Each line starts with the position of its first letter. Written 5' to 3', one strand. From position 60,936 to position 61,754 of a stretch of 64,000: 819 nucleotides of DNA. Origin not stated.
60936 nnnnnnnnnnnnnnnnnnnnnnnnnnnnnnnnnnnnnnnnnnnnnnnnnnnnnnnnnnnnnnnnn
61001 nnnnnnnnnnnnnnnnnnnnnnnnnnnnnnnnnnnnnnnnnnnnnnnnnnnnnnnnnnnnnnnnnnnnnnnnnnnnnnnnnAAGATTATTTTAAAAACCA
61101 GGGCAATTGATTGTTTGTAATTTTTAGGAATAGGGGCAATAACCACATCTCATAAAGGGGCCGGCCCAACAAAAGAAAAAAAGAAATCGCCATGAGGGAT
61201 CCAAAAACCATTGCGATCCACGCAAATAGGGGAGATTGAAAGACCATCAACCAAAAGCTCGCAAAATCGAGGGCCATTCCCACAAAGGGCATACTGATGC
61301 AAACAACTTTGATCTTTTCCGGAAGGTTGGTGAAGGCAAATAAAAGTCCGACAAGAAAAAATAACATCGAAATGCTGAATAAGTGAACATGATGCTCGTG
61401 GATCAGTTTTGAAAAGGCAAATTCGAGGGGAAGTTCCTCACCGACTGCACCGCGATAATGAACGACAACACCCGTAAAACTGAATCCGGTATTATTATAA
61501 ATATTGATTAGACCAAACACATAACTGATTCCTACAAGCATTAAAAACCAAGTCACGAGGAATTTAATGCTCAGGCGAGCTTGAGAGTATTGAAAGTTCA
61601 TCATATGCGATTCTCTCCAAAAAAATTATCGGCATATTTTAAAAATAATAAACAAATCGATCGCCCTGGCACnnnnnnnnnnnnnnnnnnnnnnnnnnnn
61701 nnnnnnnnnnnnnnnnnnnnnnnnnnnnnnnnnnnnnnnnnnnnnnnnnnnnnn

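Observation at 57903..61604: Compact porin-cytochrome (MtrAB/MtoAB/Pcc-like) extracellular-electron-transfer candidate with an octaheme wire, a 691-aa barrel, a monoheme cytochrome and a His-rich 4-TM protein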

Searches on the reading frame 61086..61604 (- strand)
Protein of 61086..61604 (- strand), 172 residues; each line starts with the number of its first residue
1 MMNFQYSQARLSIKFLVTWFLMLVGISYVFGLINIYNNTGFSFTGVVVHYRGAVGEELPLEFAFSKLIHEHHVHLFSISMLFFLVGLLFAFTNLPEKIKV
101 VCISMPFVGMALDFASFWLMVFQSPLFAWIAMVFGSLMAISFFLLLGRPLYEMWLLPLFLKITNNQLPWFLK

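Call 3: search_protein_families(library=pfam, proteins=[window:61086-61604:-], max_evalue=1)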
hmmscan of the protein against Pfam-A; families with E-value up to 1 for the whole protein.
window:61086-61604:- (172 aa): 0 families

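Call 4: search_protein_families(library=ncbifam, proteins=[window:61086-61604:-], max_evalue=1)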
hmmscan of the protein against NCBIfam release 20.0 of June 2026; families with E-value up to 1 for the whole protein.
window:61086-61604:- (172 aa): 0 families

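Call 49: find_homologous_proteins(query=window:61086-61604:-)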
Query window:61086-61604:- (172 aa): 47 proteins with E <= 0.001 among 173 candidates.
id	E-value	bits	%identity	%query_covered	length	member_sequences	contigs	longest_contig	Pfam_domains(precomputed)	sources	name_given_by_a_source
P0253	1.3e-105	369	100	100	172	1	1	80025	PF27139.1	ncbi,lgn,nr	ncbi:MAG: hypothetical protein HYZ85_03195 [Candidatus Omnitrophica bacterium]|nr:hypothetical prote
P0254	1.3e-69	252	67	100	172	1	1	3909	PF27139.1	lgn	-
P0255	2.0e-67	245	64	100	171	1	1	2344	PF27139.1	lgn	-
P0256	1.5e-66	242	67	100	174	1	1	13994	PF27139.1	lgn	-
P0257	4.7e-66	240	65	99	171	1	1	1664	PF27139.1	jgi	jgi:hypothetical protein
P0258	5.2e-66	240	61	99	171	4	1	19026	PF27139.1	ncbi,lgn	-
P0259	1.0e-65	239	63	99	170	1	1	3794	PF27139.1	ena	-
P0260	1.5e-65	239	61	99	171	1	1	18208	PF27139.1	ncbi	-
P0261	2.9e-65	238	65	99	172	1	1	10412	PF27139.1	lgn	-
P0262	4.5e-65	237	62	100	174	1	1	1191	PF27139.1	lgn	-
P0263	3.5e-64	234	65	99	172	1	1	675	PF27139.1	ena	-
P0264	6.5e-64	233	64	96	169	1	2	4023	PF27139.1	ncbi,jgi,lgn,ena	-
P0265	1.2e-63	232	62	98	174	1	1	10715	PF27139.1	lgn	-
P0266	1.4e-63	232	63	99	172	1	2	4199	PF27139.1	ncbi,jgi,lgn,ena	-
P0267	1.1e-62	229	63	99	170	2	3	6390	PF27139.1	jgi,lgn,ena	-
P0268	1.5e-62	229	58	99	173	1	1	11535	PF27139.1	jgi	jgi:hypothetical protein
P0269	4.6e-62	227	61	99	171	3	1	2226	PF27139.1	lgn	-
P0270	1.2e-61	226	62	97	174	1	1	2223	PF27139.1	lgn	-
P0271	2.1e-61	225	60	98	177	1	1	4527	PF27139.1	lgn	-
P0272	3.0e-61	225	59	100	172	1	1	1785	PF27139.1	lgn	-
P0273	3.1e-61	225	60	99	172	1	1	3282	PF27139.1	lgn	-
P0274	3.9e-61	224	58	100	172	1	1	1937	PF27139.1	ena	-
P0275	4.2e-61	224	59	99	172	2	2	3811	PF27139.1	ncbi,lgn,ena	-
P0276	6.3e-61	224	63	96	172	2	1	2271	PF27139.1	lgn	-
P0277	6.7e-61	224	62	97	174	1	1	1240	PF27139.1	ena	-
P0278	7.9e-61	223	62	97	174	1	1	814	PF27139.1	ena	-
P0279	1.8e-60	222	59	99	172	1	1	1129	PF27139.1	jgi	jgi:hypothetical protein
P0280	4.5e-60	221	62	96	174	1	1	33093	PF27139.1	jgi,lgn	jgi:hypothetical protein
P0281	6.1e-60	220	58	99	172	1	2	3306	PF27139.1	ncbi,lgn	-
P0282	6.2e-60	220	63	96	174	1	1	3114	PF27139.1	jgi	jgi:hypothetical protein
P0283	2.1e-59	219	60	100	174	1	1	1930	PF27139.1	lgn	-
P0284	2.8e-59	218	58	100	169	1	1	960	PF27139.1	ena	-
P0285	4.8e-59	217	58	99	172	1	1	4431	PF27139.1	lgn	-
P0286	5.6e-59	217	59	100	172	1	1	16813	PF27139.1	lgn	-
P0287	5.9e-59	217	59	100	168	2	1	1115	PF27139.1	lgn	-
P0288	6.2e-59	217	60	100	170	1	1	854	PF27139.1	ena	-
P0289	9.2e-59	217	59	98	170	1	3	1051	PF27139.1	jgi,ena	-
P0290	1.2e-58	216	59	100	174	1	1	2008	PF27139.1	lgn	-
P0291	1.8e-58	216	60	100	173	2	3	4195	PF27139.1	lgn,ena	-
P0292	5.1e-58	214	61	97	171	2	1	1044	PF27139.1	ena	-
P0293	1.9e-57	212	58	98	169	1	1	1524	PF27139.1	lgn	-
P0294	5.3e-57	211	57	100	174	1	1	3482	PF27139.1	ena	-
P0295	1.1e-56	210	56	100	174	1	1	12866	PF27139.1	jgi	jgi:hypothetical protein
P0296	1.9e-56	209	63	94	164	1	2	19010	PF27139.1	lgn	-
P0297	4.8e-56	208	58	99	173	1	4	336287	PF27139.1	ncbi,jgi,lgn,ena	-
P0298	2.3e-55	206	53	100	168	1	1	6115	PF27139.1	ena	-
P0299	3.4e-33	133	59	61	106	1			PF27139.1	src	-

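Call 62: predict_structure(alignment_id=A3)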
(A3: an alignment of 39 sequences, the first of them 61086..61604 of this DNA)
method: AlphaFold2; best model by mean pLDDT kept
length: 172 residues; sequences in the alignment: 39
mean_pLDDT: 89.6   pTM: 0.80
mean pLDDT of the five models: 89.6, 82.3, 82.3, 81.5, 77.6
residues with pLDDT >= 90: 98; 70-90: 71; 50-70: 2; < 50: 1
segments of 3 or more residues with pLDDT < 50: none
pLDDT, mean of each block of 10 residues (from residue 1): 81 96 95 90 88 86 83 83 95 93 93 90 90 90 94 92 86 74
secondary structure, 60 per line:
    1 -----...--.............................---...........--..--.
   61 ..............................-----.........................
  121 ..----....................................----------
elements in order: H11-39 H43-51 H60-90 H96-122 H127-162

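Call 65: find_homologous_proteins(query=A3, max_evalue=0.01)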
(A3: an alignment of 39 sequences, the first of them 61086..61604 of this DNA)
Query A3 (39 sequences) (172 aa, profile of the alignment): 133 proteins with E <= 0.01 among 8000 candidates; the best 120 are listed.
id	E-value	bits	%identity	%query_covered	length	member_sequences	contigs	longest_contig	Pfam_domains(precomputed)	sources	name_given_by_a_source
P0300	4.9e-86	305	64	99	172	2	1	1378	PF27139.1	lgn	-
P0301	9.5e-86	304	63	99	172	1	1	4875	PF27139.1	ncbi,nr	ncbi:MAG: hypothetical protein HYZ84_05705 [Candidatus Omnitrophica bacterium]|nr:hypothetical prote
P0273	2.1e-85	303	60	99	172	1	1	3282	PF27139.1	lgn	-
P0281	3.7e-85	302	58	99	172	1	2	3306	PF27139.1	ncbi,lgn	-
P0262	5.3e-85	302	62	100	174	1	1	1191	PF27139.1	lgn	-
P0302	6.8e-85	301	61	99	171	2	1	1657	PF27139.1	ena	-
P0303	6.9e-85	301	57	99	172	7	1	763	PF27139.1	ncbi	-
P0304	9.6e-85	301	57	99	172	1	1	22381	PF27139.1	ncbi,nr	ncbi:MAG: hypothetical protein HYZ84_02975 [Candidatus Omnitrophica bacterium]|nr:hypothetical prote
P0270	9.6e-85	301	62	97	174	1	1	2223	PF27139.1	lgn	-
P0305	1.1e-84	301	60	99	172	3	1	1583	PF27139.1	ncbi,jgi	-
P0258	2.0e-84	300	61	99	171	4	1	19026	PF27139.1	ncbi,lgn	-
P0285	3.0e-84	299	58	99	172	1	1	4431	PF27139.1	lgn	-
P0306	7.2e-84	298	63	99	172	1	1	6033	PF27139.1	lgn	-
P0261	1.3e-83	297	65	99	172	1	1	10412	PF27139.1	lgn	-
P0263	2.8e-83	296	65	99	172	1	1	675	PF27139.1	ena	-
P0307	2.9e-83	296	57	99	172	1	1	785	PF27139.1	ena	-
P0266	4.1e-83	296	63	99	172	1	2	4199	PF27139.1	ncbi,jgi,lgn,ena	-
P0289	7.8e-83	295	59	98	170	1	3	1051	PF27139.1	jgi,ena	-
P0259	7.8e-83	295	63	99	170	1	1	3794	PF27139.1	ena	-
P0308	1.2e-82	294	60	99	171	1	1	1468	PF27139.1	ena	-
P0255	1.5e-82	294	64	100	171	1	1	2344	PF27139.1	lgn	-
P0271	1.9e-82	293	60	98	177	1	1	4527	PF27139.1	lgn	-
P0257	2.2e-82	293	65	99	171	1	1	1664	PF27139.1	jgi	jgi:hypothetical protein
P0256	2.2e-82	293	67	100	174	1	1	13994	PF27139.1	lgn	-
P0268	2.3e-82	293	58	99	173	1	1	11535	PF27139.1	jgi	jgi:hypothetical protein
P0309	2.6e-82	293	59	98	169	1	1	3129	PF27139.1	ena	-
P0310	2.9e-82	293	59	98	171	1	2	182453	PF27139.1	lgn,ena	-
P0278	3.0e-82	293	62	97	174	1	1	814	PF27139.1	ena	-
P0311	3.5e-82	293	60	100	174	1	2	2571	PF27139.1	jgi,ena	-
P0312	4.0e-82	292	56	99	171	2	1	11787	PF27139.1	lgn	-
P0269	4.4e-82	292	61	99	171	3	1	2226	PF27139.1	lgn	-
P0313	5.7e-82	292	60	99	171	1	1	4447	PF27139.1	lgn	-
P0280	5.8e-82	292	62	96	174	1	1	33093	PF27139.1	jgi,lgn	jgi:hypothetical protein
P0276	6.5e-82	292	63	96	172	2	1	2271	PF27139.1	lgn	-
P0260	6.5e-82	292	61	99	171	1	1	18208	PF27139.1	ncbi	-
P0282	6.5e-82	292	63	96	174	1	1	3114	PF27139.1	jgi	jgi:hypothetical protein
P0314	7.7e-82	291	59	96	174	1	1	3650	PF27139.1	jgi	jgi:hypothetical protein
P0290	1.2e-81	291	59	100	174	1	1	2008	PF27139.1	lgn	-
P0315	1.3e-81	291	59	99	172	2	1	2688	PF27139.1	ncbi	-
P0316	1.5e-81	290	60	100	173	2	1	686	PF27139.1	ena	-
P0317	1.7e-81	290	60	99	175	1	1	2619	PF27139.1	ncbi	-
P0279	3.2e-81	289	59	99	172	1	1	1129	PF27139.1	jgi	jgi:hypothetical protein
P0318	4.1e-81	289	59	98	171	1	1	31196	PF27139.1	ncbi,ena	-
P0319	4.4e-81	289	54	100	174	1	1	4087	PF27139.1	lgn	-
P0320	4.5e-81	289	60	99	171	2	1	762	PF27139.1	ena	-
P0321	5.0e-81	289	56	100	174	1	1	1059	PF27139.1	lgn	-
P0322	5.4e-81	289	61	98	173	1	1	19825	PF27139.1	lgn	-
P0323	6.1e-81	288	55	100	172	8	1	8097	PF27139.1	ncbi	-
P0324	6.8e-81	288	62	99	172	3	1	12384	PF27139.1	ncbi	-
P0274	7.6e-81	288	58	100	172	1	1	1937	PF27139.1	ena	-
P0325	9.3e-81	288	60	99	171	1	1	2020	PF27139.1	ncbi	-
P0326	9.6e-81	288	57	97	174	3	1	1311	PF27139.1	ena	-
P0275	1.2e-80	287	59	99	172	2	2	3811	PF27139.1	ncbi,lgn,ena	-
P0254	1.7e-80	287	67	100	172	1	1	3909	PF27139.1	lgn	-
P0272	1.9e-80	287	59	100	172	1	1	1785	PF27139.1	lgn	-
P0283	1.9e-80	287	60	100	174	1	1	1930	PF27139.1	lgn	-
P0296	2.0e-80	287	63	94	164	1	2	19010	PF27139.1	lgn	-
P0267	2.1e-80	287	63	99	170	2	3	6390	PF27139.1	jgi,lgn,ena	-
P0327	2.2e-80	287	59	100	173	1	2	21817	PF27139.1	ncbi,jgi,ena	-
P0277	2.6e-80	286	62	97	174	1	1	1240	PF27139.1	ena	-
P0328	2.6e-80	286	61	99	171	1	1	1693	PF27139.1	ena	-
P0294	4.1e-80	286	57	100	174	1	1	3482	PF27139.1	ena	-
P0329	5.2e-80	285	60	97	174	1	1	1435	PF27139.1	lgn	-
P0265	5.8e-80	285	62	98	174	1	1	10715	PF27139.1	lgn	-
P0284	6.2e-80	285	58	100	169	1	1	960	PF27139.1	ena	-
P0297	6.3e-80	285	58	99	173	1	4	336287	PF27139.1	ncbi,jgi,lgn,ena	-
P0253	6.3e-80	285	100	100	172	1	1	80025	PF27139.1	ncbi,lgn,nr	ncbi:MAG: hypothetical protein HYZ85_03195 [Candidatus Omnitrophica bacterium]|nr:hypothetical prote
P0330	8.0e-80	285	56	100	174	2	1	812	PF27139.1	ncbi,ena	-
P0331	1.6e-79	284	59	99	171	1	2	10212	PF27139.1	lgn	-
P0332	1.9e-79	284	57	100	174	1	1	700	PF27139.1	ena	-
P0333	1.9e-79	284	61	99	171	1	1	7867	PF27139.1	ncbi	-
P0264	2.2e-79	283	64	96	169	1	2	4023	PF27139.1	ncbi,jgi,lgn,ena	-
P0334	3.5e-79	283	58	100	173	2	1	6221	PF27139.1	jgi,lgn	-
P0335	4.7e-79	282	59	100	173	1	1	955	PF27139.1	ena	-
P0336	6.3e-79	282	56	99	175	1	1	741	PF27139.1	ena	-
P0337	8.3e-79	281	55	97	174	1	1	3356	PF27139.1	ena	-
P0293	9.2e-79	281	58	98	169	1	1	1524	PF27139.1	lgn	-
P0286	1.2e-78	281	59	100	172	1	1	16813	PF27139.1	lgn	-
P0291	4.2e-78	279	60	100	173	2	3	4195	PF27139.1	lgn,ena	-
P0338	6.5e-78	279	58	97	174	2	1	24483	PF27139.1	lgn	-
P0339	1.0e-77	278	56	99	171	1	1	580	PF27139.1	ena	-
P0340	1.3e-77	278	59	97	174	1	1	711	PF27139.1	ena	-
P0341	1.6e-77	277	59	91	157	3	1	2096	PF27139.1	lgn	-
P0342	1.6e-77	277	55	96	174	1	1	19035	PF27139.1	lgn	-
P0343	1.8e-77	277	57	100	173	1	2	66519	PF27139.1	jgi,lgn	-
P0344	1.8e-77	277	55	97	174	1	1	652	PF27139.1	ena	-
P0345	2.3e-77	277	56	99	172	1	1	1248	PF27139.1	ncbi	-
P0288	3.2e-77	276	60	100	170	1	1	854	PF27139.1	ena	-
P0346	4.0e-77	276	56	96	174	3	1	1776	PF27139.1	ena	-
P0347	4.0e-77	276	59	100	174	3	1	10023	PF27139.1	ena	-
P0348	4.3e-77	276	54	97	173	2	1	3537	PF27139.1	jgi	-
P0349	5.2e-77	276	55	100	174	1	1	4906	PF27139.1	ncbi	-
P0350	5.4e-77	276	55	96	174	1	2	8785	PF27139.1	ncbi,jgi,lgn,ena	-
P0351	5.5e-77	276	53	100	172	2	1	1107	PF27139.1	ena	-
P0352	6.2e-77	275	57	97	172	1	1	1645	PF27139.1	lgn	-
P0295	1.0e-76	275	56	100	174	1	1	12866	PF27139.1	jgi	jgi:hypothetical protein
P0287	1.4e-76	274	59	100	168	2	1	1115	PF27139.1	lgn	-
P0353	2.4e-76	273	58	97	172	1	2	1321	PF27139.1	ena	-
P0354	3.2e-76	273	58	100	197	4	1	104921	PF27139.1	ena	-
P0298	8.0e-76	272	53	100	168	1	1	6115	PF27139.1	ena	-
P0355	1.3e-75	271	54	97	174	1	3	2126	PF27139.1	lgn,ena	-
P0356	1.8e-75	271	58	97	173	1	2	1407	PF27139.1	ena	-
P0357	2.2e-75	270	56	97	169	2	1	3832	PF27139.1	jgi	jgi:hypothetical protein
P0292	2.0e-73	264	61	97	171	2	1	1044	PF27139.1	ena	-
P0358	2.8e-73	264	59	99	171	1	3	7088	PF27139.1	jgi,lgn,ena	-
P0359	4.1e-72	260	58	93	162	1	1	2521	PF27139.1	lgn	-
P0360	1.4e-61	225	56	79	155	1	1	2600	PF27139.1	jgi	jgi:hypothetical protein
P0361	2.1e-58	215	52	90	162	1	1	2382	PF27139.1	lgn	-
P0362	2.3e-51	192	62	77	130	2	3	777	PF27139.1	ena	-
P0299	1.9e-46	176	59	61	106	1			PF27139.1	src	-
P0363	5.5e-23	100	34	59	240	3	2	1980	PF27139.1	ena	-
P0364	1.9e-21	95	36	69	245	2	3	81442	PF27139.1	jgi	jgi:hypothetical protein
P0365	3.4e-21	94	37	54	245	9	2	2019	PF27139.1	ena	-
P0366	1.1e-20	92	32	89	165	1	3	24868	PF27139.1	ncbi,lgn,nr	ncbi:MAG: hypothetical protein HY208_03030 [Nitrospirae bacterium]|nr:hypothetical protein [Nitrospi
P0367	2.0e-20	91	30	89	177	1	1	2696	PF27139.1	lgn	-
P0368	2.1e-20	91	29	69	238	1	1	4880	PF27139.1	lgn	-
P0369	2.5e-20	91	38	54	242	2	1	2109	PF27139.1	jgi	-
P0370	4.7e-20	90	30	69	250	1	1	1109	PF27139.1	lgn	-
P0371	4.9e-19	87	34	67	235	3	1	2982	PF27139.1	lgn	-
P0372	9.5e-18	83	23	84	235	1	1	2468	PF27139.1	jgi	jgi:hypothetical protein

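Call 66: fold_search(model_id=the predicted structure, library=pdb)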
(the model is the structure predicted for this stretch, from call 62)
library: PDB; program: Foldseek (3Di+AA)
matches with E <= 10: 87; with E <= 0.001: 0
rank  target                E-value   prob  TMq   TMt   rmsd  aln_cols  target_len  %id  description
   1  2uui                  5.1e-01  0.84  0.41  0.45  11.6       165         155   14  Crystal structure of Human Leukotriene C4 Synthase (released 2007-07-17)
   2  4nta                  6.1e-01  0.87  0.42  0.48  10.5       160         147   12  Mus Musculus LTC4 synthase in apo form (released 2015-01-14)
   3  4jrz                  6.4e-01  0.82  0.42  0.46  11.6       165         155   16  Human LTC4 synthase in complex with product analogs - implications for enzyme catalysis (released 2014-01-01)
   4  4ntb                  7.1e-01  0.87  0.43  0.50  10.0       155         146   12  Mus Musculus LTC4 synthase in GSH complex form (released 2015-01-14)
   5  9g14                  7.1e-01  0.85  0.42  0.49  10.3       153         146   13  Human LTC4 synthase in complex with compound 2 (released 2025-02-26)
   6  3b29                  9.0e-01  0.84  0.44  0.51  10.1       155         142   14  Human leukotriene C4 synthase in complex with dodecyl-beta-D-selenomaltoside (released 2011-12-14)
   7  4j7t                  9.0e-01  0.84  0.43  0.50  10.1       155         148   12  Human LTC4 synthase in complex with product analogs - implications for enzyme catalysis (released 2014-01-01)
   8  9g0u                  9.0e-01  0.80  0.42  0.48  10.4       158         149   13  Human LTC4 synthase in complex with AZD9898 (released 2025-02-26)
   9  9g0v                  9.9e-01  0.84  0.44  0.53  10.0       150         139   13  Human LTC4 synthase in complex with compound 1 (released 2025-02-26)
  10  3pcv                  1.0e+00  0.82  0.43  0.49   9.9       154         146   15  Crystal structure analysis of human leukotriene C4 synthase at 1.9 angstrom resolution (released 2011-03-16)
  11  9g1t                  1.1e+00  0.75  0.42  0.49  10.5       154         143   14  Human LTC4 synthase in complex with compound 5 (released 2025-02-26)
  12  4ntf                  1.2e+00  0.77  0.43  0.50  10.0       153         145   12  Mus Musculus LTC4 synthase in S-hexyl-GSH complex form (released 2015-01-14)
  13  6r7d_C                1.3e+00  0.66  0.44  0.50  10.1       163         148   12  Crystal structure of LTC4S in complex with AZ13690257 (released 2019-08-28)
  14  4j7y                  1.4e+00  0.72  0.43  0.50  10.0       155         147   12  Human LTC4 synthase in complex with product analogs - implications for enzyme catalysis (released 2014-01-01)
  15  2pno_A                1.5e+00  0.72  0.43  0.50   9.6       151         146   14  Crystal structure of human leukotriene C4 synthase (released 2007-08-07)
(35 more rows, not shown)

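Call 67: find_encoding_contigs(protein=P0364, flank=6000, max_places=1)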
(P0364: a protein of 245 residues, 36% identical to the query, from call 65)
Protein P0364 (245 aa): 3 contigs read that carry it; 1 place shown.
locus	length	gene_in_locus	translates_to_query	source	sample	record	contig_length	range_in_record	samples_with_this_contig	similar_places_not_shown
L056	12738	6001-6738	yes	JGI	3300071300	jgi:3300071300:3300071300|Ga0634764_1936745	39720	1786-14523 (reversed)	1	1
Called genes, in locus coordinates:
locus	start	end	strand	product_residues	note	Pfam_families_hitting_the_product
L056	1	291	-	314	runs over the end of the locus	PF00582:Usp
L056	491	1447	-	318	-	PF13473:Cupredoxin_1 (faint), PF07731:Cu-oxidase_2 (weak), PF07732:Cu-oxidase_3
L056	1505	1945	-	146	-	PF13473:Cupredoxin_1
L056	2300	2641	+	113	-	PF02433:FixO (faint), PF00034:Cytochrom_C, PF13442:Cytochrome_CBB3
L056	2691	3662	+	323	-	PF22113:Mtrc-MtrF_II-IV_dom (weak), PF14522:Cytochrome_C7 (faint), PF22678:Cytochrom_c_NrfB-like, PF14537:Cytochrom_c3_2 (weak), PF22678:Cytochrom_c_NrfB-like (weak), PF09699:Paired_CXXCH_1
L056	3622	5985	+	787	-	PF11854:MtrB_PioB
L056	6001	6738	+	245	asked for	PF27139:Aq_1264_TM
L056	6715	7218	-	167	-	PF01058:Oxidored_q6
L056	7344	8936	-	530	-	PF00329:Complex1_30kDa, PF00374:NiFeSe_Hases (weak), PF00346:Complex1_49kDa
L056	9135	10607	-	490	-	PF00361:Proton_antipo_M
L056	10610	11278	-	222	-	-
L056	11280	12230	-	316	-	PF00146:NADHdh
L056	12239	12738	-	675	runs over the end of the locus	PF00662:Proton_antipo_N (weak), PF00361:Proton_antipo_M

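Call 68: find_encoding_contigs(protein=P0366, flank=6000, max_places=1)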
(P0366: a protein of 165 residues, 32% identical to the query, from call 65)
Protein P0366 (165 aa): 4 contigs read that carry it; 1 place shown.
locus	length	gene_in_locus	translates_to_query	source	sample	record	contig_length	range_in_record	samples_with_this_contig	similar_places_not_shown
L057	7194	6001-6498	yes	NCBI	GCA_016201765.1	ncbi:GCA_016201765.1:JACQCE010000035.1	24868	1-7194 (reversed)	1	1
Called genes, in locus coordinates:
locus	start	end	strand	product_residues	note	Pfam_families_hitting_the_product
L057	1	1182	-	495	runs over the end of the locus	PF03692:CxxCxxCC, PF09924:LPG_synthase_C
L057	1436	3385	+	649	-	PF02743:dCache_1, PF00672:HAMP, PF02518:HATPase_c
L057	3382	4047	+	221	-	PF00072:Response_reg, PF00196:GerE, PF04545:Sigma70_r4 (faint), PF08281:Sigma70_r4_2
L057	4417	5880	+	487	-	PF02424:ApbE, PF04205:FMN_bind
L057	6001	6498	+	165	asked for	PF27139:Aq_1264_TM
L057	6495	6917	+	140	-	PF13473:Cupredoxin_1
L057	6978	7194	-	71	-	PF01641:SelR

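Call 73: find_related_loci(query=L056:3622-5985:+, collection=metagenome_contigs, flank=5000)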
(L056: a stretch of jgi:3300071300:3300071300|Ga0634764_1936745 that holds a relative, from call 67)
Query L056:3622-5985:+ (787 aa) in metagenome_contigs; peptide patterns used: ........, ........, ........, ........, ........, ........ (x = any residue, [..] = any of these).
50 stretches matched a pattern; 3 encode a relative of the query (tblastn E <= 1e-3); 3 distinct loci.
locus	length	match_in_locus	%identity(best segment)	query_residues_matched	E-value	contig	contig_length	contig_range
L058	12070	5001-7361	67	1-787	0e+0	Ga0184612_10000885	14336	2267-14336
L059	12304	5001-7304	54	3-787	0e+0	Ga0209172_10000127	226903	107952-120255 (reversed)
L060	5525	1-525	70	612-787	5e-78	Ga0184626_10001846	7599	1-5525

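Call 79: search_protein_families(library=pfam, proteins=[L056:3622-5985:+, L056:6001-6738:+, L058:7388-8092:+, L057:6001-6498:+, L056:2300-2641:+], max_evalue=0.01)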
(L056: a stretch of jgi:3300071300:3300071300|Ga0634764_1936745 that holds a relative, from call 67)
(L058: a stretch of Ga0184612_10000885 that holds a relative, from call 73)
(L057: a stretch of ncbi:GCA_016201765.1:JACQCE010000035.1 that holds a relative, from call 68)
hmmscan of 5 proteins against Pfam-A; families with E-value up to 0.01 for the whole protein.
L056:3622-5985:+ (787 aa): 1 family
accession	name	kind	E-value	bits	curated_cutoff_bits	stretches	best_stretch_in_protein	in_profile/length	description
PF11854.14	MtrB_PioB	-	2.5e-96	324.2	23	1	117-787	28-635/635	Putative outer membrane beta-barrel porin, MtrB/PioB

L056:6001-6738:+ (245 aa): 0 families

L058:7388-8092:+ (234 aa): 1 family
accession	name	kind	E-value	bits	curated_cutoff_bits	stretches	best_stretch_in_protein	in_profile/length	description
PF14376.11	Haem_bd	-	0.0017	18.8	27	0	98-119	32-53/133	Haem-binding domain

L057:6001-6498:+ (165 aa): 0 families

L056:2300-2641:+ (113 aa): 3 families
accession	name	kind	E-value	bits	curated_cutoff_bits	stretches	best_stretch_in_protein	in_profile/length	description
PF00034.26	Cytochrom_C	-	9.7e-14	52.9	21.3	1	36-113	2-90/90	Cytochrome c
PF13442.11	Cytochrome_CBB3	-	8.6e-10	39.3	27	1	36-109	4-68/68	Cytochrome C oxidase, cbb3-type, subunit III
PF02433.20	FixO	-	7.4e-07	29.3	29.6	1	60-96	102-138/219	Cytochrome C oxidase, mono-heme subunit/FixO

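Call 88: find_encoding_contigs(protein=P0368, flank=5000, max_places=1)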
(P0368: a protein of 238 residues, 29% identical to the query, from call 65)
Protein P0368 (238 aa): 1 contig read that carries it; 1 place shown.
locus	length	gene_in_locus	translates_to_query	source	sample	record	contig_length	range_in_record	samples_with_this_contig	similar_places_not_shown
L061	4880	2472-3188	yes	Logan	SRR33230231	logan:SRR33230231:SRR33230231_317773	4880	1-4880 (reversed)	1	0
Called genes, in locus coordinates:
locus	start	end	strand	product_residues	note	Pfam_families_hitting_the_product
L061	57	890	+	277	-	PF09851:SHOCT (faint)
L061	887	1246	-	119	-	-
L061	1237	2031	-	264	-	PF01509:TruB_N, PF16198:TruB_C_2 (faint)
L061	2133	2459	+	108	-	PF02433:FixO (faint), PF00034:Cytochrom_C, PF13442:Cytochrome_CBB3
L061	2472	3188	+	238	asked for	PF27139:Aq_1264_TM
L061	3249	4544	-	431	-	PF00657:Lipase_GDSL, PF13472:Lipase_GDSL_2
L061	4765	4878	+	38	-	?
